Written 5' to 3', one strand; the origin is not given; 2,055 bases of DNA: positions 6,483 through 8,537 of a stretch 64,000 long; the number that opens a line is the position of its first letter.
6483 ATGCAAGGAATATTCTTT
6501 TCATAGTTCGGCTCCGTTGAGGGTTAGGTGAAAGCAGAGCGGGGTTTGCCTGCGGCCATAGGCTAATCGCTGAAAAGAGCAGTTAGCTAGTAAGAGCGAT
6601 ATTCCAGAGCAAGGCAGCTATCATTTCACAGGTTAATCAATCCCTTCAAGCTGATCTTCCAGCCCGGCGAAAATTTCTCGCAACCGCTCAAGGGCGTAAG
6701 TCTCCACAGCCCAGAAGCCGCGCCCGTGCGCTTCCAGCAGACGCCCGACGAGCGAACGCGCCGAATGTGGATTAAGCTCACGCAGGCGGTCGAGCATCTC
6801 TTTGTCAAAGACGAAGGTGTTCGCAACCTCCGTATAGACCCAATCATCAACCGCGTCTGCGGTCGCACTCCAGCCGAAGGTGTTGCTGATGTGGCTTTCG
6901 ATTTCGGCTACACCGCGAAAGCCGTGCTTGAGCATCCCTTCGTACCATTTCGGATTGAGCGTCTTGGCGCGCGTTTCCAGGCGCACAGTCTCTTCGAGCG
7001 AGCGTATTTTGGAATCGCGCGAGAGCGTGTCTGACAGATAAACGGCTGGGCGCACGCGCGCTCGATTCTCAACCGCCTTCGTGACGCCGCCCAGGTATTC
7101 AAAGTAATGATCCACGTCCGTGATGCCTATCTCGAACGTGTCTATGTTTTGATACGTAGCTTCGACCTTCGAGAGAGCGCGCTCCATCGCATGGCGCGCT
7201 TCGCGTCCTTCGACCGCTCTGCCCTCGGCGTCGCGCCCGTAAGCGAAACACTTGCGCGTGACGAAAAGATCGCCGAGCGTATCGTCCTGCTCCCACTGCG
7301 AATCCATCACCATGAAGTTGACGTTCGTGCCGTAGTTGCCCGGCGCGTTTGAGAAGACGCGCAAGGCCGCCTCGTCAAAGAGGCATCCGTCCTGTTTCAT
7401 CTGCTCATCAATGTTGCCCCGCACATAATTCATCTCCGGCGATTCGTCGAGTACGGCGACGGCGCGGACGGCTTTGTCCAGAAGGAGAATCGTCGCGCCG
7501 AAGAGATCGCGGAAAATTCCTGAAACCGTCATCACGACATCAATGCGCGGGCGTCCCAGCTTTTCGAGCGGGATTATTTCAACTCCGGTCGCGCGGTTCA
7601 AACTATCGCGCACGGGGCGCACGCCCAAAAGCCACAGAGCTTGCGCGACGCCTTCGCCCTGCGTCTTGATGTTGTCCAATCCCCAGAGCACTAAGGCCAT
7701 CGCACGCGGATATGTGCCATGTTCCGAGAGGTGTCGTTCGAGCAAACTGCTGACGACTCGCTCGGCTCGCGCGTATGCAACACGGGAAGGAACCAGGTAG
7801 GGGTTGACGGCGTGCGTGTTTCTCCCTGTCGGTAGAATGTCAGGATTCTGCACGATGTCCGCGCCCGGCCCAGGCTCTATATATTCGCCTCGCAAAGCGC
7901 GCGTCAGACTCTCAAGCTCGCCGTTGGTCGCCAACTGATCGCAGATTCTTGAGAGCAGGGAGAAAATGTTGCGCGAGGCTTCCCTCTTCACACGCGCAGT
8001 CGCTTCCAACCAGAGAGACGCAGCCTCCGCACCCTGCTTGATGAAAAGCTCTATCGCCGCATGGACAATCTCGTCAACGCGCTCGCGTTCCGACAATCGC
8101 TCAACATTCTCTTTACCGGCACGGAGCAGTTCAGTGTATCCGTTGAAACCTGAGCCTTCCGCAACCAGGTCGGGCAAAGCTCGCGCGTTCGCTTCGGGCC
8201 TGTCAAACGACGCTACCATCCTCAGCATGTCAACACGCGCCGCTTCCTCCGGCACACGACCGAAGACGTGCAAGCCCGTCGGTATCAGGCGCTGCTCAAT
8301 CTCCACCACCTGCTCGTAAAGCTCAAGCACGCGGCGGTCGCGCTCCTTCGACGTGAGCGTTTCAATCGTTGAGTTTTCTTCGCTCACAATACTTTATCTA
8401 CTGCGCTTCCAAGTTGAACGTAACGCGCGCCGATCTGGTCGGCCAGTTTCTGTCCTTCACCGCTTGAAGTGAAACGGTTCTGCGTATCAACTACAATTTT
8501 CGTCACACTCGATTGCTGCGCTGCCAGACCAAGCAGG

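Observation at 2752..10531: ChlH/CobN-type chelatase large subunit cleanly split at a linker and encoded in permuted order (C-half before N-half)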

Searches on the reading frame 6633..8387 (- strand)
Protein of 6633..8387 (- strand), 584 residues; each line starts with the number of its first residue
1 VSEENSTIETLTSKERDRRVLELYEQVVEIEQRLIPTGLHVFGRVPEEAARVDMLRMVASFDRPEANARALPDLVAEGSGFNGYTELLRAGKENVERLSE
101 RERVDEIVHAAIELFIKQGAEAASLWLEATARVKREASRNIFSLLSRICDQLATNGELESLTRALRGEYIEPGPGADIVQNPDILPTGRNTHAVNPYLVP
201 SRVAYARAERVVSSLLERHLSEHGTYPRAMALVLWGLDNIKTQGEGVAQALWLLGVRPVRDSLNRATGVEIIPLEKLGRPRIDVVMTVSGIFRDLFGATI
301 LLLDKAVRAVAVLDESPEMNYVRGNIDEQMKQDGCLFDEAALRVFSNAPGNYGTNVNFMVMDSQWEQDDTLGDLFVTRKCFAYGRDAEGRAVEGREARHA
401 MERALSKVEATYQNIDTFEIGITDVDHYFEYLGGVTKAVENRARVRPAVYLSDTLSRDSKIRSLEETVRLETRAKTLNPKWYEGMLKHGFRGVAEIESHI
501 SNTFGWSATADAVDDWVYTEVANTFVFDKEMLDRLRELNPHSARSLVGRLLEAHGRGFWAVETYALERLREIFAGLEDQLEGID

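Call 8: search_protein_families(library=pfam, proteins=[window:6633-8387:-], max_evalue=0.01)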
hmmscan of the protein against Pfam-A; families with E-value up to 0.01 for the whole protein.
window:6633-8387:- (584 aa): 1 family
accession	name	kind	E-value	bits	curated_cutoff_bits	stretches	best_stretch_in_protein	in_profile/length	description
PF02514.21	CobN-Mg_chel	-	2.5e-183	612.2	24.5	1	10-560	549-1084/1090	CobN/Magnesium Chelatase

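Call 9: search_protein_families(library=ncbifam, proteins=[window:6633-8387:-], max_evalue=0.01)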
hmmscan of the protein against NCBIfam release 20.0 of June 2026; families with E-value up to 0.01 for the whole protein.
window:6633-8387:- (584 aa): 9 families
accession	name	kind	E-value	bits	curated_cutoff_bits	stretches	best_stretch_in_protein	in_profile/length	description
NF009140.0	PRK12493.1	equivalog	2.3e-217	724.7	1300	1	8-584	717-1310/1313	magnesium chelatase subunit H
TIGR02025.1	BchH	equivalog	1.8e-202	675.2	829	1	11-583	695-1271/1271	magnesium chelatase subunit H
NF009942.0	PRK13405.1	equivalog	6.5e-170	567.3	1166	2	92-583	758-1241/1245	magnesium chelatase subunit H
NF004646.0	PRK05989.2-4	equivalog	1.7e-114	383.5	1468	1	19-581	671-1241/1277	cobaltochelatase subunit CobN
TIGR02257.1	cobalto_cobN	equivalog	1.6e-111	374.1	822.05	1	26-574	676-1222/1226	cobaltochelatase subunit CobN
NF004643.0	PRK05989.2-1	equivalog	1e-105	354.8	1926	1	24-581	661-1158/1184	cobaltochelatase subunit CobN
NF004645.0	PRK05989.2-3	equivalog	7.3e-94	315.2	1619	1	150-573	986-1430/1597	cobaltochelatase subunit CobN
NF004644.0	PRK05989.2-2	equivalog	4.3e-90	303.1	1248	1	23-578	657-1190/1289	cobaltochelatase subunit CobN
NF008973.0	PRK12321.1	equivalog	6e-90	302.5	1235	1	21-562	658-1090/1105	cobaltochelatase subunit CobN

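Call 13: find_homologous_proteins(query=window:6633-8387:-, max_evalue=1e-20)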
Query window:6633-8387:- (584 aa): 4995 proteins with E <= 1e-20 among 8000 candidates; the best 120 are listed.
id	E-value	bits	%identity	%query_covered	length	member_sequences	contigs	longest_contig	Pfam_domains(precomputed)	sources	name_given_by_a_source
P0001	0.0e+0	1196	92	100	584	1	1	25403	PF02514.22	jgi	jgi:magnesium chelatase subunit H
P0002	0.0e+0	1190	93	99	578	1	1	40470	PF02514.22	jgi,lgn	jgi:magnesium chelatase subunit H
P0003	0.0e+0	1186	91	100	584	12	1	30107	PF02514.22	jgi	jgi:magnesium chelatase subunit H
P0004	0.0e+0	1177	90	100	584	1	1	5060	PF02514.22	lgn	-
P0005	0.0e+0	1176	90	100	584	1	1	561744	PF02514.22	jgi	-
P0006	0.0e+0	1176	90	100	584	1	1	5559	PF02514.22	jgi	jgi:magnesium chelatase subunit H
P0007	0.0e+0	1173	90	100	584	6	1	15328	PF02514.22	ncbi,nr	ncbi:MAG TPA: cobaltochelatase subunit CobN [Pyrinomonadaceae bacterium]|nr:cobaltochelatase subunit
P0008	0.0e+0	1171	90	100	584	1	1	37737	PF02514.22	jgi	jgi:magnesium chelatase subunit H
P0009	0.0e+0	1164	89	100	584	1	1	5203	PF02514.22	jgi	jgi:magnesium chelatase subunit H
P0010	0.0e+0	1163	89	100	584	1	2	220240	PF02514.22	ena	-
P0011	0.0e+0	1154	89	100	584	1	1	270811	PF02514.22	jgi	jgi:magnesium chelatase subunit H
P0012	0.0e+0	1122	85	100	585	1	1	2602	PF02514.22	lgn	-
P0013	0.0e+0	1114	85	99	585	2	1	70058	PF02514.22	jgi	jgi:magnesium chelatase subunit H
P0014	0.0e+0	1114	85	99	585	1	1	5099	PF02514.22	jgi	jgi:magnesium chelatase subunit H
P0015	0.0e+0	1102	85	99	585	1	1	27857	PF02514.22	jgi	jgi:magnesium chelatase subunit H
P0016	0.0e+0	1099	83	100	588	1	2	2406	PF02514.22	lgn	-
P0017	0.0e+0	1098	85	98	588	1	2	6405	PF02514.22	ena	-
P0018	0.0e+0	1098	85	98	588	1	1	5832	PF02514.22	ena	-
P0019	0.0e+0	1096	84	98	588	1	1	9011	PF02514.22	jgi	jgi:magnesium chelatase subunit H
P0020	0.0e+0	1092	84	98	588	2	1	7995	PF02514.22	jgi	jgi:magnesium chelatase subunit H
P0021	0.0e+0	1091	84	99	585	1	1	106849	PF02514.22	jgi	jgi:magnesium chelatase subunit H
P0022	0.0e+0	1090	85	98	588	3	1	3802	PF02514.22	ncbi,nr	ncbi:MAG TPA: cobaltochelatase subunit CobN [Pyrinomonadaceae bacterium]|nr:cobaltochelatase subunit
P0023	0.0e+0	1086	84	98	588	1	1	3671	PF02514.22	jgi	jgi:magnesium chelatase subunit H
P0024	0.0e+0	1084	84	100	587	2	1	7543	PF02514.22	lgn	-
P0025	0.0e+0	1082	83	98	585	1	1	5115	PF02514.22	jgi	jgi:magnesium chelatase subunit H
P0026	0.0e+0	1082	84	98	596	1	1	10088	PF02514.22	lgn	-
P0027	0.0e+0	1081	84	98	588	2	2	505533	PF02514.22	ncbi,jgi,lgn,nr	ncbi:MAG: magnesium chelatase subunit [Acidobacteriota bacterium]|jgi:magnesium chelatase subunit H|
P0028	0.0e+0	1076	82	99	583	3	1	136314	PF02514.22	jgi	-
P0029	0.0e+0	1076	83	99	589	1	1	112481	PF02514.22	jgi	jgi:magnesium chelatase subunit H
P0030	0.0e+0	1074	84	97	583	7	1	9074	PF02514.22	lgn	-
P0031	0.0e+0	1074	83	98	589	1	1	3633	PF02514.22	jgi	jgi:magnesium chelatase subunit H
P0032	0.0e+0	1071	83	100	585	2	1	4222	PF02514.22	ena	-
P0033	0.0e+0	1071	83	97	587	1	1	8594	PF02514.22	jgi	jgi:magnesium chelatase subunit H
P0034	0.0e+0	1070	83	98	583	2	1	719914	PF02514.22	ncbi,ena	-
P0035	0.0e+0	1068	81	99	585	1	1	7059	PF02514.22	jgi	jgi:magnesium chelatase subunit H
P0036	0.0e+0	1067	82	100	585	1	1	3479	PF02514.22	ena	-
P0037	0.0e+0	1066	82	100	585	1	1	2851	PF02514.22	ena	-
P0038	0.0e+0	1065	81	100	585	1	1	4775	PF02514.22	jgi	jgi:magnesium chelatase subunit H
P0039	0.0e+0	1061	83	98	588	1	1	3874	PF02514.22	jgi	jgi:magnesium chelatase subunit H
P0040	0.0e+0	1060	82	100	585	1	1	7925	PF02514.22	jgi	jgi:magnesium chelatase subunit H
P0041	0.0e+0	1059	81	100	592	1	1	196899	PF02514.22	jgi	jgi:magnesium chelatase subunit H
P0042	0.0e+0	1058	81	100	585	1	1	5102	PF02514.22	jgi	jgi:magnesium chelatase subunit H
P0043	0.0e+0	1057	82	99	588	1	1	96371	PF02514.22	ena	-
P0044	0.0e+0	1057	82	100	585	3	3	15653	PF02514.22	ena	-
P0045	0.0e+0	1056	82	99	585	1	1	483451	PF02514.22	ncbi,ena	-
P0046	0.0e+0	1056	81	100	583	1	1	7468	PF02514.22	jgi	jgi:magnesium chelatase subunit H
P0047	0.0e+0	1055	82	98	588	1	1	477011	PF02514.22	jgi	jgi:magnesium chelatase subunit H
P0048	0.0e+0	1054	82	99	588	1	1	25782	PF02514.22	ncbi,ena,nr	ncbi:MAG TPA: cobaltochelatase subunit CobN [Pyrinomonadaceae bacterium]|nr:cobaltochelatase subunit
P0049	0.0e+0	1053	83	98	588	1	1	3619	PF02514.22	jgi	jgi:magnesium chelatase subunit H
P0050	0.0e+0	1051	81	100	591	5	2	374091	PF02514.22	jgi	jgi:magnesium chelatase subunit H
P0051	0.0e+0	1049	80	100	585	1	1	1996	PF02514.22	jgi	-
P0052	0.0e+0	1048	82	98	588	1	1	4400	PF02514.22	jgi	jgi:magnesium chelatase subunit H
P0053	0.0e+0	1046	82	98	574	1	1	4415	PF02514.22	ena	-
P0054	0.0e+0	1046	80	100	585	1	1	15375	PF02514.22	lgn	-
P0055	0.0e+0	1045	80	100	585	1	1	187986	PF02514.22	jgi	jgi:magnesium chelatase subunit H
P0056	0.0e+0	1044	80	99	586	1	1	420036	PF02514.22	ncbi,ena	-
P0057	0.0e+0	1043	80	99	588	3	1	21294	PF02514.22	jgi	jgi:magnesium chelatase subunit H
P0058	0.0e+0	1043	82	96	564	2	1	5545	PF02514.22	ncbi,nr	ncbi:MAG TPA: cobaltochelatase subunit CobN, partial [Pyrinomonadaceae bacterium]|nr:cobaltochelatas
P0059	0.0e+0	1039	80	98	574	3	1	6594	PF02514.22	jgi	-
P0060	0.0e+0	1039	80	100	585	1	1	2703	PF02514.22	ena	-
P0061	0.0e+0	1036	80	98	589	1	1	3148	PF02514.22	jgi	jgi:magnesium chelatase subunit H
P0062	0.0e+0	1036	80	98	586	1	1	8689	PF02514.22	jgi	jgi:magnesium chelatase subunit H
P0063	0.0e+0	1033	81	98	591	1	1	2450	PF02514.22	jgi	jgi:magnesium chelatase subunit H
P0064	0.0e+0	1030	79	100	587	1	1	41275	PF02514.22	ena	-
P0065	0.0e+0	1027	80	99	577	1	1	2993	PF02514.22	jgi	jgi:magnesium chelatase subunit H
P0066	0.0e+0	1026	83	94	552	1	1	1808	PF02514.22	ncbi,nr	ncbi:MAG TPA: cobaltochelatase subunit CobN, partial [Pyrinomonadaceae bacterium]|nr:cobaltochelatas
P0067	0.0e+0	1019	79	99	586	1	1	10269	PF02514.22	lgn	-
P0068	0.0e+0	1018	80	95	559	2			PF02514.22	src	-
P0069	0.0e+0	1013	77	100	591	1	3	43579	PF02514.22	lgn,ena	-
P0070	0.0e+0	1012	77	100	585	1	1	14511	PF02514.22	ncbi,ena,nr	ncbi:MAG TPA: cobaltochelatase subunit CobN [Pyrinomonadaceae bacterium]|nr:cobaltochelatase subunit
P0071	0.0e+0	1012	77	99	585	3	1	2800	PF02514.22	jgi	jgi:magnesium chelatase subunit H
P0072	0.0e+0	1011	78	99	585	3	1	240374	PF02514.22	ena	-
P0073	1.7e-298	1009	77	100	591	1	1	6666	PF02514.22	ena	-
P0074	2.7e-298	1008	78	100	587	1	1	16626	PF02514.22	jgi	jgi:magnesium chelatase subunit H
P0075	3.3e-298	1008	78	98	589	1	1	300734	PF02514.22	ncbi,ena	ncbi:MAG TPA: cobaltochelatase subunit CobN [Pyrinomonadaceae bacterium]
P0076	3.4e-298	1008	78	98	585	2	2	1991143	PF02514.22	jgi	jgi:magnesium chelatase subunit H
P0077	4.3e-298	1008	77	100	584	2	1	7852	PF02514.22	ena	-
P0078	1.9e-297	1006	77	100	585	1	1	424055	PF02514.22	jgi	jgi:magnesium chelatase subunit H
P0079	2.9e-297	1005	78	98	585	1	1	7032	PF02514.22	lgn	-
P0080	3.8e-297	1005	80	97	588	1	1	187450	PF02514.22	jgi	jgi:magnesium chelatase subunit H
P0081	5.4e-297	1004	77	100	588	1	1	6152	PF02514.22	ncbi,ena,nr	ncbi:MAG TPA: cobaltochelatase subunit CobN [Pyrinomonadaceae bacterium]|nr:cobaltochelatase subunit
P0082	8.4e-297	1003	77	99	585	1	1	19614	PF02514.22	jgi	jgi:magnesium chelatase subunit H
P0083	1.0e-296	1003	78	100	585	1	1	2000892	PF02514.22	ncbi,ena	-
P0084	1.2e-296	1003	77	99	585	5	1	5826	PF02514.22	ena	-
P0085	2.3e-296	1002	78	100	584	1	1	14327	PF02514.22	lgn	-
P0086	5.2e-296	1001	77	100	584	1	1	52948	PF02514.22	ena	-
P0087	5.7e-296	1001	79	99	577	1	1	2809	PF02514.22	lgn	-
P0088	1.0e-295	1000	79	97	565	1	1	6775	PF02514.22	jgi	jgi:magnesium chelatase subunit H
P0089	1.1e-295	1000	76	99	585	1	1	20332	PF02514.22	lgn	-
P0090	1.5e-295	999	77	100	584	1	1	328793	PF02514.22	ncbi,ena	ncbi:MAG TPA: cobaltochelatase subunit CobN [Pyrinomonadaceae bacterium]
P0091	1.6e-295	999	77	98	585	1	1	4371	PF02514.22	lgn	-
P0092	1.7e-295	999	78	100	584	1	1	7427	PF02514.22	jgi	jgi:magnesium chelatase subunit H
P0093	1.7e-295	999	78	100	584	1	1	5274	PF02514.22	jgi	jgi:magnesium chelatase subunit H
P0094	2.2e-295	999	78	98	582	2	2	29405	PF02514.22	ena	-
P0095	2.4e-295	999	78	98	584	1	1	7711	PF02514.22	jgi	jgi:magnesium chelatase subunit H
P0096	2.5e-295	999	77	100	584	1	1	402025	PF02514.22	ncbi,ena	-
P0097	4.2e-295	998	78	99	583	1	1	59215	PF02514.22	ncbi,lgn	-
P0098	6.8e-295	997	77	100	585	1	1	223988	PF02514.22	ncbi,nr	ncbi:MAG TPA: cobaltochelatase subunit CobN [Pyrinomonadaceae bacterium]|nr:cobaltochelatase subunit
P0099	7.2e-295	997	76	99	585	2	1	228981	PF02514.22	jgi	jgi:magnesium chelatase subunit H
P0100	7.9e-295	997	77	100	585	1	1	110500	PF02514.22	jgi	jgi:magnesium chelatase subunit H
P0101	8.2e-295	997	78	99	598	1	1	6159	PF02514.22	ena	-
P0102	1.8e-294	996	77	100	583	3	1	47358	PF02514.22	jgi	jgi:magnesium chelatase subunit H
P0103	2.2e-294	996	76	99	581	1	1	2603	PF02514.22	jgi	jgi:magnesium chelatase subunit H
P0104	2.2e-294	996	77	99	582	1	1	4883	PF02514.22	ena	-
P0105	5.1e-294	994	76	99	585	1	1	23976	PF02514.22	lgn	-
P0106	3.9e-293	991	77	100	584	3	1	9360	PF02514.22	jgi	jgi:magnesium chelatase subunit H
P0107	6.0e-293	991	76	99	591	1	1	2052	PF02514.22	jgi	jgi:magnesium chelatase subunit H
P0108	7.5e-293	990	76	99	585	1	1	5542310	PF02514.22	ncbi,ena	-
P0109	1.0e-292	990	79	97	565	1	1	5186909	PF02514.22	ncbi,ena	-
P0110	1.1e-292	990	77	98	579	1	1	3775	PF02514.22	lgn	-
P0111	2.1e-292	989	76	99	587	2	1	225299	PF02514.22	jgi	jgi:magnesium chelatase subunit H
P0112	2.3e-292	989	76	100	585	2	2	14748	PF02514.22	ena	-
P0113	3.0e-292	988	77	98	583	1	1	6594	PF02514.22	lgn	-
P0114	3.3e-292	988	77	99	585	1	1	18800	PF02514.22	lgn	-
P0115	3.8e-292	988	78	97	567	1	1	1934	PF02514.22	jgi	jgi:magnesium chelatase subunit H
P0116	6.9e-292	987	77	100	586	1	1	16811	PF02514.22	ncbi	ncbi:MAG: cobaltochelatase subunit CobN [Pyrinomonadaceae bacterium]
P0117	1.5e-291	986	78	97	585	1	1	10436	PF02514.22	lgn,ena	-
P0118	1.5e-291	986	78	97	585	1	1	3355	PF02514.22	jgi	-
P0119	1.5e-291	986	85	88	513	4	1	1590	PF02514.22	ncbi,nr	ncbi:MAG TPA: cobaltochelatase subunit CobN, partial [Pyrinomonadaceae bacterium]|nr:cobaltochelatas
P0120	1.6e-291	986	76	99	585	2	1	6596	PF02514.22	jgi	jgi:magnesium chelatase subunit H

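Call 15: find_encoding_contigs(protein=P0108, flank=10000, max_places=2)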
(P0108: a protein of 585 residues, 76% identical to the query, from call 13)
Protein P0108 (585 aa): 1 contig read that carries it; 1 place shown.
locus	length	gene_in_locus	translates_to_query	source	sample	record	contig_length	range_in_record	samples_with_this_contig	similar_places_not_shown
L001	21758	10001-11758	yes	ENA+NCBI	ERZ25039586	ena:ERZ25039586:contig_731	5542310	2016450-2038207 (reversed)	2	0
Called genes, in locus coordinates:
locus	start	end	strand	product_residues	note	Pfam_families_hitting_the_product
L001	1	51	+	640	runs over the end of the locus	PF00512:HisKA, PF02518:HATPase_c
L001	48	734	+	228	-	PF00072:Response_reg, PF00486:Trans_reg_C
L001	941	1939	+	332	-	-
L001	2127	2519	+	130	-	PF01797:Y1_Tnp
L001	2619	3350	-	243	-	PF13428:TPR_14 (faint), PF13424:TPR_12 (faint), PF13432:TPR_16 (faint), PF14561:TPR_20 (faint), PF23914:TPR_CcmH_CycH (faint), PF07719:TPR_2 (faint), PF13181:TPR_8 (faint), PF14559:TPR_19 (weak), +6 more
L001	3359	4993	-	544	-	PF01578:Cytochrom_C_asm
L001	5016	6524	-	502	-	PF05140:ResB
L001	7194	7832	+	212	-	PF09335:VTT_dom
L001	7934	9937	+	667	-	PF07728:AAA_5 (faint), PF13401:AAA_22 (faint), PF01078:Mg_chelatase (weak), PF17863:AAA_lid_2, PF26791:AAPxQ, PF00092:VWA (weak), PF13519:VWA_2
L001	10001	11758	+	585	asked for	PF02514:CobN-Mg_chel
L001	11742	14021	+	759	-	PF11965:DUF3479, PF02514:CobN-Mg_chel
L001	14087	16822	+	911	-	PF01582:TIR, PF13676:TIR_2, PF13424:TPR_12 (faint)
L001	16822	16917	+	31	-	-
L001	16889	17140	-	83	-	PF05768:Glrx-like, PF00462:Glutaredoxin (weak)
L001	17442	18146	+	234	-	PF00355:Rieske (weak)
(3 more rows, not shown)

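Call 16: find_encoding_contigs(protein=P0109, flank=10000, max_places=2)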
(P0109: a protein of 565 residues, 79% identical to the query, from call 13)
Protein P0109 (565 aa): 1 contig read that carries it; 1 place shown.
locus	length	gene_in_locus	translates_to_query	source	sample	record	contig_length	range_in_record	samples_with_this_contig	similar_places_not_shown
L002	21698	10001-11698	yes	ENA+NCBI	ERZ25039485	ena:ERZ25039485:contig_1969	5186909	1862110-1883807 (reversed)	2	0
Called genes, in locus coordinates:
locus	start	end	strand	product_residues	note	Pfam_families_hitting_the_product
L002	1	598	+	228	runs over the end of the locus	PF00072:Response_reg, PF00486:Trans_reg_C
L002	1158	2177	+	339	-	-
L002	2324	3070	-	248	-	PF13424:TPR_12 (faint), PF24575:TPR_Slam (faint), PF13181:TPR_8 (faint), PF13428:TPR_14 (faint), PF13432:TPR_16 (faint), PF14559:TPR_19 (faint), PF14561:TPR_20 (faint), PF13431:TPR_17 (faint), +4 more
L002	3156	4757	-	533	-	PF01578:Cytochrom_C_asm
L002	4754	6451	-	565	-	PF05140:ResB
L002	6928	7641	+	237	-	PF09335:VTT_dom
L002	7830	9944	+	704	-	PF07728:AAA_5 (faint), PF01078:Mg_chelatase (weak), PF17863:AAA_lid_2, PF26791:AAPxQ (weak), PF00092:VWA (weak), PF13519:VWA_2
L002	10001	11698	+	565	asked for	PF02514:CobN-Mg_chel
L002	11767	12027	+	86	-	-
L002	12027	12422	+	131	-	PF01850:PIN (weak)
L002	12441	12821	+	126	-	PF11965:DUF3479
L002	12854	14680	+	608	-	PF02514:CobN-Mg_chel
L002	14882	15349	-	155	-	-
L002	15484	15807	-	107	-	PF18480:DUF5615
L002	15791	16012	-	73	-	PF04255:DUF433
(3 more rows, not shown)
